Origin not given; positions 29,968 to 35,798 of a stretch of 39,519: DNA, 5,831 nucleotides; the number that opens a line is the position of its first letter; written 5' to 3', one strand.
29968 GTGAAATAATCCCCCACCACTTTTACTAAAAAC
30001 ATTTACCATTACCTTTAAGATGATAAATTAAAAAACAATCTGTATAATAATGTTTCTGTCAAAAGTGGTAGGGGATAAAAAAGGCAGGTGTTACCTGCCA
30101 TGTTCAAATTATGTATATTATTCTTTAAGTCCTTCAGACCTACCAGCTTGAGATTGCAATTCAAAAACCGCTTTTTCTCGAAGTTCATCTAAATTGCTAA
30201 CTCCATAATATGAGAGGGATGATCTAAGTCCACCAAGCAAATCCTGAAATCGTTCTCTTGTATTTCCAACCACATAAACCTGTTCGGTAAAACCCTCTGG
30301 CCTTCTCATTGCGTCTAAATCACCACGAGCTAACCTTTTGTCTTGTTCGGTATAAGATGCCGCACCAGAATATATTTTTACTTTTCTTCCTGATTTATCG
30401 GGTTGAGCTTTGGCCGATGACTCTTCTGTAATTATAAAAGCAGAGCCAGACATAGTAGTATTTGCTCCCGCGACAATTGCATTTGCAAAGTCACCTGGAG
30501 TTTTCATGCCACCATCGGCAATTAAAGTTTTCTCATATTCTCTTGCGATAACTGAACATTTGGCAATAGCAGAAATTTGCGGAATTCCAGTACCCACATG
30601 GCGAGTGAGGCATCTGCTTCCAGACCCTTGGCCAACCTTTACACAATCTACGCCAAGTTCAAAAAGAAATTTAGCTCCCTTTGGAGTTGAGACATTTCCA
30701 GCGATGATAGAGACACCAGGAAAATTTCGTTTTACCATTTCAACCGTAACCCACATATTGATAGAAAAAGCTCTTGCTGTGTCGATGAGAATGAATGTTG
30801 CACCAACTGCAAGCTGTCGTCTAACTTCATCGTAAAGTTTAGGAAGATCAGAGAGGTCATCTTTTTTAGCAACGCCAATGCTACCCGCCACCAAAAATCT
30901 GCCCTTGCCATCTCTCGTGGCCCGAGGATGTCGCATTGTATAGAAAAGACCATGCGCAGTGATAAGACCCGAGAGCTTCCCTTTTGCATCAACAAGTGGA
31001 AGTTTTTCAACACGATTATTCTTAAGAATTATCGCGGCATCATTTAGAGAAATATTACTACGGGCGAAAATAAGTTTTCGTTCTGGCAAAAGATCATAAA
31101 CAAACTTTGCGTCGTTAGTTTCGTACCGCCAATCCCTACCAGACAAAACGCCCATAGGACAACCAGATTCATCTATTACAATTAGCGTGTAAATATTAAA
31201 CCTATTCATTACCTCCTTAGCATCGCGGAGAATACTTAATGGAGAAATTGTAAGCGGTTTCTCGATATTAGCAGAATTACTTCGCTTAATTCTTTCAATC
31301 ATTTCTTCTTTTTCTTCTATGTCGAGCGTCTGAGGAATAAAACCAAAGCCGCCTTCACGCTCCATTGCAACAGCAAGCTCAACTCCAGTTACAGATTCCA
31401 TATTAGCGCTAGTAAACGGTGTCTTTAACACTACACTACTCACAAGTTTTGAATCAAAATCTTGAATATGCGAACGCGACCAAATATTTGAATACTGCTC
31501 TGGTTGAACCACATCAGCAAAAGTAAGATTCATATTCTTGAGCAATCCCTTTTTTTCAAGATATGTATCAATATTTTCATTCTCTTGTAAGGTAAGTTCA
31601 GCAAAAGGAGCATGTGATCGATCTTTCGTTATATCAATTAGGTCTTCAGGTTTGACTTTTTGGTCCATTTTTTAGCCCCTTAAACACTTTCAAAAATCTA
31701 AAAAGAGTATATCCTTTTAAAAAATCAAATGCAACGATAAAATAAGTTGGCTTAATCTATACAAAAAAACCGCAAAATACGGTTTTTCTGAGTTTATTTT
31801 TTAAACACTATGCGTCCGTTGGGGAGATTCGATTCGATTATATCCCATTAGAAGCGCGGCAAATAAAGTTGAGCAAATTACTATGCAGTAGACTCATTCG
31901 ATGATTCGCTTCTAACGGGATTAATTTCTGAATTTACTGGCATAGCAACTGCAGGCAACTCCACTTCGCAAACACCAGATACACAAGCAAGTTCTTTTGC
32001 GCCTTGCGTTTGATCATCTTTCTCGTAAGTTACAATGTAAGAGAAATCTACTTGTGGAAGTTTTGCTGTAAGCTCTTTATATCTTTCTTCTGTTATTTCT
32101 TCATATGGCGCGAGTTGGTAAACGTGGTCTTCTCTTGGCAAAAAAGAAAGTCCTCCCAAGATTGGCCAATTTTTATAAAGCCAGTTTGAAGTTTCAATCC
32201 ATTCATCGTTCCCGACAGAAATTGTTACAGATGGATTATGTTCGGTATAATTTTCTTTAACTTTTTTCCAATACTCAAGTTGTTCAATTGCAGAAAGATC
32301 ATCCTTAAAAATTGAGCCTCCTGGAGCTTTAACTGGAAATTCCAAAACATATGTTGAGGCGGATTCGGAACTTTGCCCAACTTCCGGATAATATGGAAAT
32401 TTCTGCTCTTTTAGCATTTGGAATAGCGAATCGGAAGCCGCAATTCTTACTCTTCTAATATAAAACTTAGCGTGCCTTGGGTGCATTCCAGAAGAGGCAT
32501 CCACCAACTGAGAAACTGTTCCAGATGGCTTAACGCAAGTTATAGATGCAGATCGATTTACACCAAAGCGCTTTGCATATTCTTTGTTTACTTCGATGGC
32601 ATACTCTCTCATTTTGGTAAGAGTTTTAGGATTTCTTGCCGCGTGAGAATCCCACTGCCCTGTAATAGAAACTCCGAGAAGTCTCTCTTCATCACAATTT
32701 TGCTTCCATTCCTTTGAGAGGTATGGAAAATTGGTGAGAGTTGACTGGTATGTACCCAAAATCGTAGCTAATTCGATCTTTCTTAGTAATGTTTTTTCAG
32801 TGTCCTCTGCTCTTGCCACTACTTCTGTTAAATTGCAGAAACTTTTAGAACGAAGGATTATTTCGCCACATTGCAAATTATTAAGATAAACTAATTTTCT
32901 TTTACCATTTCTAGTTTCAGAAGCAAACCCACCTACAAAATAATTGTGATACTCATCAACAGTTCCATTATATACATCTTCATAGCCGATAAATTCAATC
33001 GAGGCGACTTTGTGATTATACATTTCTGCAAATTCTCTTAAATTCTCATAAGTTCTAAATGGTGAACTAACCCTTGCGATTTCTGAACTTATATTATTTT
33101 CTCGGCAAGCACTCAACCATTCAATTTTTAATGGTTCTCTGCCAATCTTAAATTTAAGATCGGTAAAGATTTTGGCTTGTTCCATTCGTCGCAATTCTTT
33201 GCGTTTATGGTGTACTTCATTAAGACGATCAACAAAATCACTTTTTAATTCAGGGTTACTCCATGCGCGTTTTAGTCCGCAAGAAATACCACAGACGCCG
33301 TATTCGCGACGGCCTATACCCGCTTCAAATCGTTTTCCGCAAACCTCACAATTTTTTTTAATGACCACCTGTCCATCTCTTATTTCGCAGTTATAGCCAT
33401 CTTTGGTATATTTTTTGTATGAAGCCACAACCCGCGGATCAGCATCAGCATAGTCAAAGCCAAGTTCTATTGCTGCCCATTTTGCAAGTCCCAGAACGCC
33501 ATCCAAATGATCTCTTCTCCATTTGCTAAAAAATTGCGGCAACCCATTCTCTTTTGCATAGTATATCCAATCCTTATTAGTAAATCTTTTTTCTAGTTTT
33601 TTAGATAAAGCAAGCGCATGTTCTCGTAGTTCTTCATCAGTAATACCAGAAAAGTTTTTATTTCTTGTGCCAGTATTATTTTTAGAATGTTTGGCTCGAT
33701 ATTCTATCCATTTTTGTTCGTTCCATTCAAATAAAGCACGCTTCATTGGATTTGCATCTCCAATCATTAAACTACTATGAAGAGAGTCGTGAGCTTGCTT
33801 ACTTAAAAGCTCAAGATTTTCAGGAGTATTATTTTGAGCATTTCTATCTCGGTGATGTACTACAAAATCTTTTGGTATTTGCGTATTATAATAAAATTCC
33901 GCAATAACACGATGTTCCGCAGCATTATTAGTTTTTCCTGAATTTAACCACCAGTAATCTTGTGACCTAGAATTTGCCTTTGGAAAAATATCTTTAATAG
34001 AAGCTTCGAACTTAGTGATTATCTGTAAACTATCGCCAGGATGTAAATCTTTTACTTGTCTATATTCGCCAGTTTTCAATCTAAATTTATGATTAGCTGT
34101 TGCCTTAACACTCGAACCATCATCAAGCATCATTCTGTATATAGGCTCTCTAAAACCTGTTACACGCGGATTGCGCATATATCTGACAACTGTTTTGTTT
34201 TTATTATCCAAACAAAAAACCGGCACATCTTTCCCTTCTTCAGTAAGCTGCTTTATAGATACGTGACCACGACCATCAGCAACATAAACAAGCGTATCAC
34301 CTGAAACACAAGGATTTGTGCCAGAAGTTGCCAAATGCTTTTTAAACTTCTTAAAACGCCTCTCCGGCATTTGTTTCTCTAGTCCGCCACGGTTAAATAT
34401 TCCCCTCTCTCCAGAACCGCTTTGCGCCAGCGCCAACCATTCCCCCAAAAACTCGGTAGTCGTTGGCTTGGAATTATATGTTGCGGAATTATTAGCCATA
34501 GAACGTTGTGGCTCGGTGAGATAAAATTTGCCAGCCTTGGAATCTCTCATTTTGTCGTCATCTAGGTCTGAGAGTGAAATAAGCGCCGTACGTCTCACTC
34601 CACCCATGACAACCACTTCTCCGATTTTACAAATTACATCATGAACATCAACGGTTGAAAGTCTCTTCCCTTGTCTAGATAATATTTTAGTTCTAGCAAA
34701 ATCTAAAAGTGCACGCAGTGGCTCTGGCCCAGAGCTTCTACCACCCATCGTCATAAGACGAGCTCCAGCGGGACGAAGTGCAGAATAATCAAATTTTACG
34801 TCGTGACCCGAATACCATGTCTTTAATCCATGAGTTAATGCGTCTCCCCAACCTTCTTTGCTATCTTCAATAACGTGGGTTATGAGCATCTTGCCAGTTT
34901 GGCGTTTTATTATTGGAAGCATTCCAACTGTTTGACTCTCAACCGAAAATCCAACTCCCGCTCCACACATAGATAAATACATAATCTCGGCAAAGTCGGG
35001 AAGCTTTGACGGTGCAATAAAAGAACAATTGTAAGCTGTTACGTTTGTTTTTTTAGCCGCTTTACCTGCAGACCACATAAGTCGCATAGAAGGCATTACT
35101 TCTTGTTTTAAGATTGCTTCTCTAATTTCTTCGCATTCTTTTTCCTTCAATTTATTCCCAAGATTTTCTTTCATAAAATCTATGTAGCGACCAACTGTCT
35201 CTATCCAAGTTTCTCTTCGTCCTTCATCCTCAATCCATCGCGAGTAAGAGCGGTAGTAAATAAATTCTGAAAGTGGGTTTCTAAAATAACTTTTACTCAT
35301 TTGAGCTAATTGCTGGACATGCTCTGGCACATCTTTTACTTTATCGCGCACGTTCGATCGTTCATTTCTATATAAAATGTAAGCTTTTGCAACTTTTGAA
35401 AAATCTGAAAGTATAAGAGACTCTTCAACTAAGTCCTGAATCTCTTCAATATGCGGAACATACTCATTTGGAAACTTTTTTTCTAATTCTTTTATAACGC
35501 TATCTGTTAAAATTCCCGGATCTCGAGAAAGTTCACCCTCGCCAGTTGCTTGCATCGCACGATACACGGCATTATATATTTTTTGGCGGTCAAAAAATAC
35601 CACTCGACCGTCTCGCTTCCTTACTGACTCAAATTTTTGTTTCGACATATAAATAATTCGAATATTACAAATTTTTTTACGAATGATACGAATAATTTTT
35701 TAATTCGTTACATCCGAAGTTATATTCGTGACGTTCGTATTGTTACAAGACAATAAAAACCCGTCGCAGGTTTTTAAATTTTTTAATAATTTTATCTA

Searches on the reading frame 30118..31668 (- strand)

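Call 12: search_protein_families(library=pfam, proteins=[window:30118-31668:-])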
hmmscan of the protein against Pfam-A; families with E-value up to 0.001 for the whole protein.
window:30118-31668:- (516 aa): 4 families
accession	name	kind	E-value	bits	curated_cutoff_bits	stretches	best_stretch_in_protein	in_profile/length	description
PF00478.31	IMPDH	-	4.5e-81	273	25.6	1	48-513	2-342/345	IMP dehydrogenase / GMP reductase domain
PF00571.33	CBS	-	2.5e-11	44.2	24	1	192-241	3-51/57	CBS domain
PF03060.21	NMO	-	1.2e-07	31.9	28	1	311-423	128-237/331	Nitronate monooxygenase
PF01070.24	FMN_dh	-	7.3e-05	22.4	24.9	1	305-413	206-307/350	FMN-dependent dehydrogenase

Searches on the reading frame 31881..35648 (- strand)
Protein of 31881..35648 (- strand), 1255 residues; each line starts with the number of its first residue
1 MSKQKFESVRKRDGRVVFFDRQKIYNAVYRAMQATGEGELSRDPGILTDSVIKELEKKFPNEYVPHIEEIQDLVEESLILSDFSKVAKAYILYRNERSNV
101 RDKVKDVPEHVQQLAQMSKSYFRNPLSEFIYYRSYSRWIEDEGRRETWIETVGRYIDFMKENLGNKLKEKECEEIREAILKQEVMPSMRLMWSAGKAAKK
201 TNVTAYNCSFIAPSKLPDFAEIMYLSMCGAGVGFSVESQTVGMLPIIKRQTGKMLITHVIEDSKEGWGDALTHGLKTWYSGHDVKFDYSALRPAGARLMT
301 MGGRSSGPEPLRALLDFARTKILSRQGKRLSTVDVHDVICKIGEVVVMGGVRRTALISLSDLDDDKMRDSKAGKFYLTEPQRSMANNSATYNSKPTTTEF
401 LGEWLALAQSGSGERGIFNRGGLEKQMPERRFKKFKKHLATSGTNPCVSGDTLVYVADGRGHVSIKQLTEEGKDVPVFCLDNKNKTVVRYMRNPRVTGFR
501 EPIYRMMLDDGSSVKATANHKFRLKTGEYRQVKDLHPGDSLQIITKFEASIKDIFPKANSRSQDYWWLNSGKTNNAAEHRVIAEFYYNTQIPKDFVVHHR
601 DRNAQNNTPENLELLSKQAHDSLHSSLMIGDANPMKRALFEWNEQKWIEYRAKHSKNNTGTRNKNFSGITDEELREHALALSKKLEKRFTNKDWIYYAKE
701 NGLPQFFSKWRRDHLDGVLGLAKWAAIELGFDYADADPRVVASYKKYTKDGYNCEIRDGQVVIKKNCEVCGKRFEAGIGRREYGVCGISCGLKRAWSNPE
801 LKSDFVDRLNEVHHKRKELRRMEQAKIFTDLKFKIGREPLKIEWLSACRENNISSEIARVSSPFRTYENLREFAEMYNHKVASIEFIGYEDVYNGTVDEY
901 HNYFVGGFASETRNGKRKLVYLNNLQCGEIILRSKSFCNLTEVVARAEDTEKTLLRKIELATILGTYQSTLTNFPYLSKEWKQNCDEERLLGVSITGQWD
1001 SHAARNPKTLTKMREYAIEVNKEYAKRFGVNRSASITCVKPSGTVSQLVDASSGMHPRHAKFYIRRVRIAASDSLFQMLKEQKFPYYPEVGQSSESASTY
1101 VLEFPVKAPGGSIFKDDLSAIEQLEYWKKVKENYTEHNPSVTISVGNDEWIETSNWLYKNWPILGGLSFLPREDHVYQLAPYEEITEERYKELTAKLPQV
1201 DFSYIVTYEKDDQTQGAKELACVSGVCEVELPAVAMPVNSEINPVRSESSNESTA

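Call 12: search_protein_families(library=pfam, proteins=[window:31881-35648:-])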
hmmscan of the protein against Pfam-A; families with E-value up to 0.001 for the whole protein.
window:31881-35648:- (1255 aa): 6 families
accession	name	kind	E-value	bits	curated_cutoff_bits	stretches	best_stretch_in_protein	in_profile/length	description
PF03477.21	ATP-cone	-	9.5e-22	77.8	25.8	1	8-98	2-87/88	ATP cone domain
PF17975.6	RNR_Alpha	-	4e-12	47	26.4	1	109-182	4-75/101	Ribonucleotide reductase alpha domain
PF14890.11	Intein_splicing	-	9e-12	45.5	35.8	1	456-907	3-150/155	Intein splicing domain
PF13392.12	HNH_3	-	2.4e-11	43.5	24.8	1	579-620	4-44/46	HNH endonuclease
PF02867.20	Ribonuc_red_lgC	-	0.00046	19.4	23.9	0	1017-1069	365-416/523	Ribonucleotide reductase, barrel domain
PF21995.1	RNR-II_ins_dom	-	0.00098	19.8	27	0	256-315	35-100/107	B12-dependent ribonucleotide reductase, insertion domain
